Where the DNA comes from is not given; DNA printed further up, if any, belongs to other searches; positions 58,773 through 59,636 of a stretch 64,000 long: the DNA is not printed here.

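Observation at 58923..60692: Modular protein ending in a PD-(D/E)xK nuclease-like domain (candidate toxin or defence effector)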

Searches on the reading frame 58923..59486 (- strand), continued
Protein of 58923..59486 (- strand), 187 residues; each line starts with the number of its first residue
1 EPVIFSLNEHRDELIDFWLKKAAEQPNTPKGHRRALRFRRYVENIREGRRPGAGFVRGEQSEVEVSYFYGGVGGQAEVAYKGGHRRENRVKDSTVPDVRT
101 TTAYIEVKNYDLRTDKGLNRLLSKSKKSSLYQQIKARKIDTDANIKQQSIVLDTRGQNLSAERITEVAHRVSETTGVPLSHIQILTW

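Call 60: search_protein_families(library=pfam, alignment_id=A4, max_evalue=5)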
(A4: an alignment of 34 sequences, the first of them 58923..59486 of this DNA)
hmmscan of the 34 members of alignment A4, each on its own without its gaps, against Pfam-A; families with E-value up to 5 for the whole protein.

A. member 1, window:58923-59486:- (187 aa): 1 family
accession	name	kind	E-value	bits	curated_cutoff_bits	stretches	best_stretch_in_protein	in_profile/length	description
PF09171.15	AGOG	-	0.099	12.4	26.1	1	153-187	193-227/248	N-glycosylase/DNA lyase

B. families by the number of members that match (of 34 scanned): 36 families (the first 25 are shown)
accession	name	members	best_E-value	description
PF22642.1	MinC_N_1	2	0.0028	Cell-division inhibitor MinC, N-terminal domain-like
PF18451.7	CdiA_C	2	0.0032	Contact-dependent growth inhibition CdiA C-terminal domain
PF18590.6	IMP2_N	2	0.013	Immune Mapped Protein 2 (IMP2) N-terminal domain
PF05209.18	MinC_N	2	0.037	Septum formation inhibitor MinC, N-terminal domain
PF23159.1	WH_Rok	2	0.061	Repressor Rok winged helix domain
PF06062.16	UPF0231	1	0.0002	Uncharacterised protein family (UPF0231)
PF05388.16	Carbpep_Y_N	1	0.0037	Carboxypeptidase Y pro-peptide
PF10410.14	DnaB_bind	1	0.014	DnaB-helicase binding domain of primase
PF19101.5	DUF5788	1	0.018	Family of unknown function (DUF5788)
PF14335.11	DUF4391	1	0.018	Domain of unknown function (DUF4391)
PF14687.11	DUF4460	1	0.018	Domain of unknown function (DUF4460)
PF00240.29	ubiquitin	1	0.019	Ubiquitin family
PF14291.11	DUF4371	1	0.022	Domain of unknown function (DUF4371)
PF18536.7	DUF5623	1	0.022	Domain of unknown function (DUF5623)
PF06311.17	NumbF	1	0.028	NUMB domain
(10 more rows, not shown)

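Call 61: search_solved_structures(query=A3, max_evalue=10, show_alignments=3)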
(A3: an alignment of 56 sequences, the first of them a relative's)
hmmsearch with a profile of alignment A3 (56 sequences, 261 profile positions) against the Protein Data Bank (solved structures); distinct sequences matched with E-value up to 10: 3.
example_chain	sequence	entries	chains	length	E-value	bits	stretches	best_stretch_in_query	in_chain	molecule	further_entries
4r2z_A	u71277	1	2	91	0.72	13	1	213-243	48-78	Na(+)/H(+) exchange regulatory cofactor NHE-RF3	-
7aoi_BB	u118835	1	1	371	0.73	12.9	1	55-110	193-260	mL68,mL68,mL68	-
7aoi_AK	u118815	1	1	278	0.96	12.5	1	45-106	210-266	Ribosomal protein L11,uL11m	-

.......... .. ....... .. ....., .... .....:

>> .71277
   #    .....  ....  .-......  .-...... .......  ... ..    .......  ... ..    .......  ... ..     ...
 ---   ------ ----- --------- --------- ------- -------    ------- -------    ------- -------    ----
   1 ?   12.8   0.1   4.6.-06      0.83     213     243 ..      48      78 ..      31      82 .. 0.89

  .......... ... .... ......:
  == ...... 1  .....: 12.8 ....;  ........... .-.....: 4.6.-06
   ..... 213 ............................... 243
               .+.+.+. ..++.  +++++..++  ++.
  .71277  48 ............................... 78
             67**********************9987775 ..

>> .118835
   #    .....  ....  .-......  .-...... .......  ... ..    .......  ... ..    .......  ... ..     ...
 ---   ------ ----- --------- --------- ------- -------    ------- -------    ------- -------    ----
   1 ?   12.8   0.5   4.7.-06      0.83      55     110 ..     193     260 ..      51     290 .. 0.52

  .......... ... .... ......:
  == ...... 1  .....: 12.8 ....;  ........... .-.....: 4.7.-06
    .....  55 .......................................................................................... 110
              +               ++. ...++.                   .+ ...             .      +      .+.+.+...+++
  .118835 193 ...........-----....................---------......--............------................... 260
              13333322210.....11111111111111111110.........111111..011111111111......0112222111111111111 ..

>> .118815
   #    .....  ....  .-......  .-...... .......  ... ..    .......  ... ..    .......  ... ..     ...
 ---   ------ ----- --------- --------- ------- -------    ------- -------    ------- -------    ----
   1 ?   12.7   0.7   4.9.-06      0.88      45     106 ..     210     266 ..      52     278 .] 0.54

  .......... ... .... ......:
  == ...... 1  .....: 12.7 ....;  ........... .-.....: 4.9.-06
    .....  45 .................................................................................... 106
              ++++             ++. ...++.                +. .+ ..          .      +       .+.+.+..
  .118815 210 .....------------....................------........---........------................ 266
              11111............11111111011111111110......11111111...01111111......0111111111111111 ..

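Call 64: search_protein_families(library=pfam, proteins=[P0004, P0006, P0009, P0010, P0014, P0018, P0019, P0029, P0031, P0032], max_evalue=0.001)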
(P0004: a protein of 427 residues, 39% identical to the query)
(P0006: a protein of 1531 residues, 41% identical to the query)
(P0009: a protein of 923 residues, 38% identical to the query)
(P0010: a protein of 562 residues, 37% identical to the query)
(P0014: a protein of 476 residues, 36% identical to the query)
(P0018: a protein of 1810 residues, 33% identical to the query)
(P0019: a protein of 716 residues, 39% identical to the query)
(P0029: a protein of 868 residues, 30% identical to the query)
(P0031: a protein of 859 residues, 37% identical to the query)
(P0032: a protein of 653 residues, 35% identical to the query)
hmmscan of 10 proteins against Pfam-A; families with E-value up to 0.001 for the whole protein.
P0004 (427 aa): 0 families

P0006 (1531 aa): 2 families
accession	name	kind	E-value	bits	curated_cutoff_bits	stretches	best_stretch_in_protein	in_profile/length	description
PF13699.11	eCIS_core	-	8.1e-31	106.5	22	1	160-236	1-77/79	eCIS core domain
PF16289.11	PIN_12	-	0.00099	20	32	0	264-326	1-71/172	PIN domain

P0009 (923 aa): 2 families
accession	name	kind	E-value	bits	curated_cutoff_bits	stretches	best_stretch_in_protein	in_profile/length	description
PF13699.11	eCIS_core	-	2.7e-31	108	22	1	72-149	1-78/79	eCIS core domain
PF01442.23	Apolipoprotein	-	0.0007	19.8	90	1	821-917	74-174/190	Apolipoprotein A1/A4/E domain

P0010 (562 aa): 1 family
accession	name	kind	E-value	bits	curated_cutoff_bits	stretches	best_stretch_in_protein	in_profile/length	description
PF13699.11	eCIS_core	-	1.2e-26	93.1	22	1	64-140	2-78/79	eCIS core domain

P0014 (476 aa): 0 families

P0018 (1810 aa): 1 family
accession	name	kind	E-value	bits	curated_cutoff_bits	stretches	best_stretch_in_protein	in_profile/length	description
PF13699.11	eCIS_core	-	3.8e-31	107.5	22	1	52-128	1-77/79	eCIS core domain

P0019 (716 aa): 1 family
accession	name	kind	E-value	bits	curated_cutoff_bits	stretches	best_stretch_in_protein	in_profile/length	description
PF13699.11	eCIS_core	-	2.7e-30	104.8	22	1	52-129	1-78/79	eCIS core domain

P0029 (868 aa): 1 family
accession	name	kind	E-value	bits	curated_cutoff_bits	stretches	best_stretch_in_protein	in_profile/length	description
PF13699.11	eCIS_core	-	4.1e-33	113.8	22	1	80-157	1-78/79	eCIS core domain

P0031 (859 aa): 2 families
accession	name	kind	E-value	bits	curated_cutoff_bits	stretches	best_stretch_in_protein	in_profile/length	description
PF13699.11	eCIS_core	-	2.5e-33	114.5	22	1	127-204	1-78/79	eCIS core domain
PF01447.24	Peptidase_M4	-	0.00073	20.5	22.4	0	147-199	97-143/145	Thermolysin metallopeptidase, catalytic domain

P0032 (653 aa): 1 family
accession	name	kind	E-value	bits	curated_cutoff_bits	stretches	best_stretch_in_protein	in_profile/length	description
PF13699.11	eCIS_core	-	1.7e-30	105.5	22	1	42-119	1-78/79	eCIS core domain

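Call 83: find_encoding_contigs(protein=P0022, flank=8000, max_places=2)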
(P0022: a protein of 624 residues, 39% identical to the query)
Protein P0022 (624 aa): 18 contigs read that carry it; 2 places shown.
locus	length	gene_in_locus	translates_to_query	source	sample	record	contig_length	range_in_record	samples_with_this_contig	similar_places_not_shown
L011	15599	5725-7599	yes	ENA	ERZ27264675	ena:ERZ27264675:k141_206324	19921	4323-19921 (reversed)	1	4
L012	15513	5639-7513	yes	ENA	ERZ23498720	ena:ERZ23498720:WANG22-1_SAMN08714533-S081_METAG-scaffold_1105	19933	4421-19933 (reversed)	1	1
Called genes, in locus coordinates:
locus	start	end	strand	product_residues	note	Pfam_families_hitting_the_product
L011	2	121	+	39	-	?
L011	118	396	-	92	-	-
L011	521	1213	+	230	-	PF01965:DJ-1_PfpI, PF17124:ThiJ_like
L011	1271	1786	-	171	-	PF11320:DUF3122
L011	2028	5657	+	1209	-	-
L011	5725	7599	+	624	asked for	-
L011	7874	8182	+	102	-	PF05016:ParE_toxin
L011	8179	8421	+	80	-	-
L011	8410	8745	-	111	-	-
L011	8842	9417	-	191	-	-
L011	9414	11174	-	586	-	PF21088:MS_channel_1st (weak), PF00924:MS_channel_2nd, PF21082:MS_channel_3rd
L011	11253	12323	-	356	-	PF24827:AstE_AspA_cat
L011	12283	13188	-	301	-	PF18030:Rimk_N, PF14397:ATPgrasp_ST (faint), PF02655:ATP-grasp_3, PF08443:RimK, PF02955:GSH-S_ATP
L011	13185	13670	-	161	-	PF05618:RimB-like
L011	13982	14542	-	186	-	PF00027:cNMP_binding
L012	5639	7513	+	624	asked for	-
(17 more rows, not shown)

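Call 84: find_encoding_contigs(protein=P0007, flank=8000, max_places=2)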
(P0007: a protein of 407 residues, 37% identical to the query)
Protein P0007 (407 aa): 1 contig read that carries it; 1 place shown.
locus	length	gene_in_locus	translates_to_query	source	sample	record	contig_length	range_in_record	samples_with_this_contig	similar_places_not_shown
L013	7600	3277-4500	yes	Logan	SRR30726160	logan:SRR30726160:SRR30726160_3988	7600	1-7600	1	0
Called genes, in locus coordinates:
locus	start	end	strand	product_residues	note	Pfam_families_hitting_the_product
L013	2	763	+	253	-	?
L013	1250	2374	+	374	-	PF00158:Sigma54_activat, PF14532:Sigma54_activ_2, PF01078:Mg_chelatase (faint), PF00004:AAA (weak), PF07728:AAA_5 (weak), PF25601:AAA_lid_14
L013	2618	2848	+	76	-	-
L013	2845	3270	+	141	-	-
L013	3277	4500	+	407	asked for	-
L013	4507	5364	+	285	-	PF14065:Pvc16_N, PF13620:CarboxypepD_reg, PF13715:CarbopepD_reg_2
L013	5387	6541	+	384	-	PF04984:Phage_sheath_1, PF17482:Phage_sheath_1C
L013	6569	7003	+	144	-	PF06841:Phage_T4_gp19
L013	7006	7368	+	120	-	-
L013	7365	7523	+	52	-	PF20546:DUF6760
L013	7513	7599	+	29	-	?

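Call 85: find_encoding_contigs(protein=P0015, flank=8000, max_places=2)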
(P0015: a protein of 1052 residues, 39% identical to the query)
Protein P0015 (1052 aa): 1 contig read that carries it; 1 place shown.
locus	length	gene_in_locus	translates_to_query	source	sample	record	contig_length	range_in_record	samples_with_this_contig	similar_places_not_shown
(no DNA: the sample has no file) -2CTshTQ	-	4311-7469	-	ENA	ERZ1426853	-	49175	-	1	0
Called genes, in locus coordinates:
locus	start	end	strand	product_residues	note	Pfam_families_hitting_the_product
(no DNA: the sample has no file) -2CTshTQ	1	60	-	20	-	?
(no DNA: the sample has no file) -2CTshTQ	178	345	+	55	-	-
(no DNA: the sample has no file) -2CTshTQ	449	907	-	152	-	PF13577:SnoaL_4 (weak), PF14534:DUF4440, PF12680:SnoaL_2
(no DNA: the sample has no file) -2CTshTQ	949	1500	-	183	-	PF12802:MarR_2, PF01047:MarR, PF25213:HVO_A0261_N (weak), PF09339:HTH_IclR (weak)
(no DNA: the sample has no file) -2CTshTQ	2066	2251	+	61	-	-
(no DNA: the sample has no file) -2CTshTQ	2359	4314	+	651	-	PF22977:WHD, PF00004:AAA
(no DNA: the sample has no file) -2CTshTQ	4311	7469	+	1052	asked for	-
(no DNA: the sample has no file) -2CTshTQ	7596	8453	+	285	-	PF14065:Pvc16_N, PF13620:CarboxypepD_reg, PF13715:CarbopepD_reg_2 (faint)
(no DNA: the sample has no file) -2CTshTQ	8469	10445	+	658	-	PF04984:Phage_sheath_1, PF17482:Phage_sheath_1C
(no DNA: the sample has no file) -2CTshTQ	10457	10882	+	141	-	PF06841:Phage_T4_gp19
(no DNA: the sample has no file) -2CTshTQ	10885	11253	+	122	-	-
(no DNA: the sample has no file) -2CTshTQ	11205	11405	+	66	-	PF20546:DUF6760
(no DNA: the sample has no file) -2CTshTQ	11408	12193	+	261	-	-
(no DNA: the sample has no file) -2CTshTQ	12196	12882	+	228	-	PF19266:CIS_tube, PF01476:LysM (weak)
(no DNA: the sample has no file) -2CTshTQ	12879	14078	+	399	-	-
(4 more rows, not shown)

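Call 89: fold_search(model_id=the predicted structure, library=viral)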
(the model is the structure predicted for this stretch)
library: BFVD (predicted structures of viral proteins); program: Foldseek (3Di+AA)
matches with E <= 10: 373; with E <= 0.001: 1
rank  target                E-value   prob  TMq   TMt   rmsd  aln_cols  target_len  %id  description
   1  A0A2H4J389            7.4e-11  1.00  0.58  0.30   8.1       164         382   26  Type VII secretion protein [uncultured Caudovirales phage]
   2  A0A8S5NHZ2            2.5e-03  0.94  0.36  0.28  12.7       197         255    7  DUF1828 domain-containing protein [Siphoviridae sp. ctRg81]
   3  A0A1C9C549            4.7e-03  0.97  0.35  0.31   7.7       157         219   15  Putative Kila-N domain-containing protein [Heterosigma akashiwo virus 01]
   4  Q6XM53                1.8e-02  0.66  0.36  0.19  12.9       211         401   13  FirrV-1-A34 [Feldmannia irregularis virus a]
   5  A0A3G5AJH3            3.7e-02  0.51  0.34  0.20  11.2       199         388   10  DUF1308 domain-containing protein [Satyrvirus sp.]
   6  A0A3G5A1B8            4.2e-02  0.63  0.42  0.38  12.8       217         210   12  Uncharacterized protein [Harvfovirus sp.]
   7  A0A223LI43            5.8e-02  0.23  0.22  0.17  14.8       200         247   10  Uncharacterized protein [Erwinia phage vB_EamM_Joad]
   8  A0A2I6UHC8            8.0e-02  0.35  0.32  0.22  16.4       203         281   11  (no name in the UniProt tables at hand)
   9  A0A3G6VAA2            1.3e-01  0.28  0.31  0.28  10.3       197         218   11  (no name in the UniProt tables at hand)
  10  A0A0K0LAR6            1.3e-01  0.04  0.14  0.05  18.6       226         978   13  Polyprotein (Fragment) [Chicken picornavirus HK-2014]
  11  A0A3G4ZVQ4            1.6e-01  0.13  0.24  0.23  10.9       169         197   11  Uncharacterized protein [Faunusvirus sp.]
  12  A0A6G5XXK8            2.0e-01  0.04  0.16  0.08  20.0       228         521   13  (no name in the UniProt tables at hand)
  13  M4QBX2                2.1e-01  0.10  0.16  0.09  18.2       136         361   13  (no name in the UniProt tables at hand)
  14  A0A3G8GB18            2.2e-01  0.30  0.29  0.35  12.2       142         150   12  (no name in the UniProt tables at hand)
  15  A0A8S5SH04            2.4e-01  0.25  0.33  0.23  15.0       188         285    6  Endonuclease-like protein [Siphoviridae sp. ctBCr48]
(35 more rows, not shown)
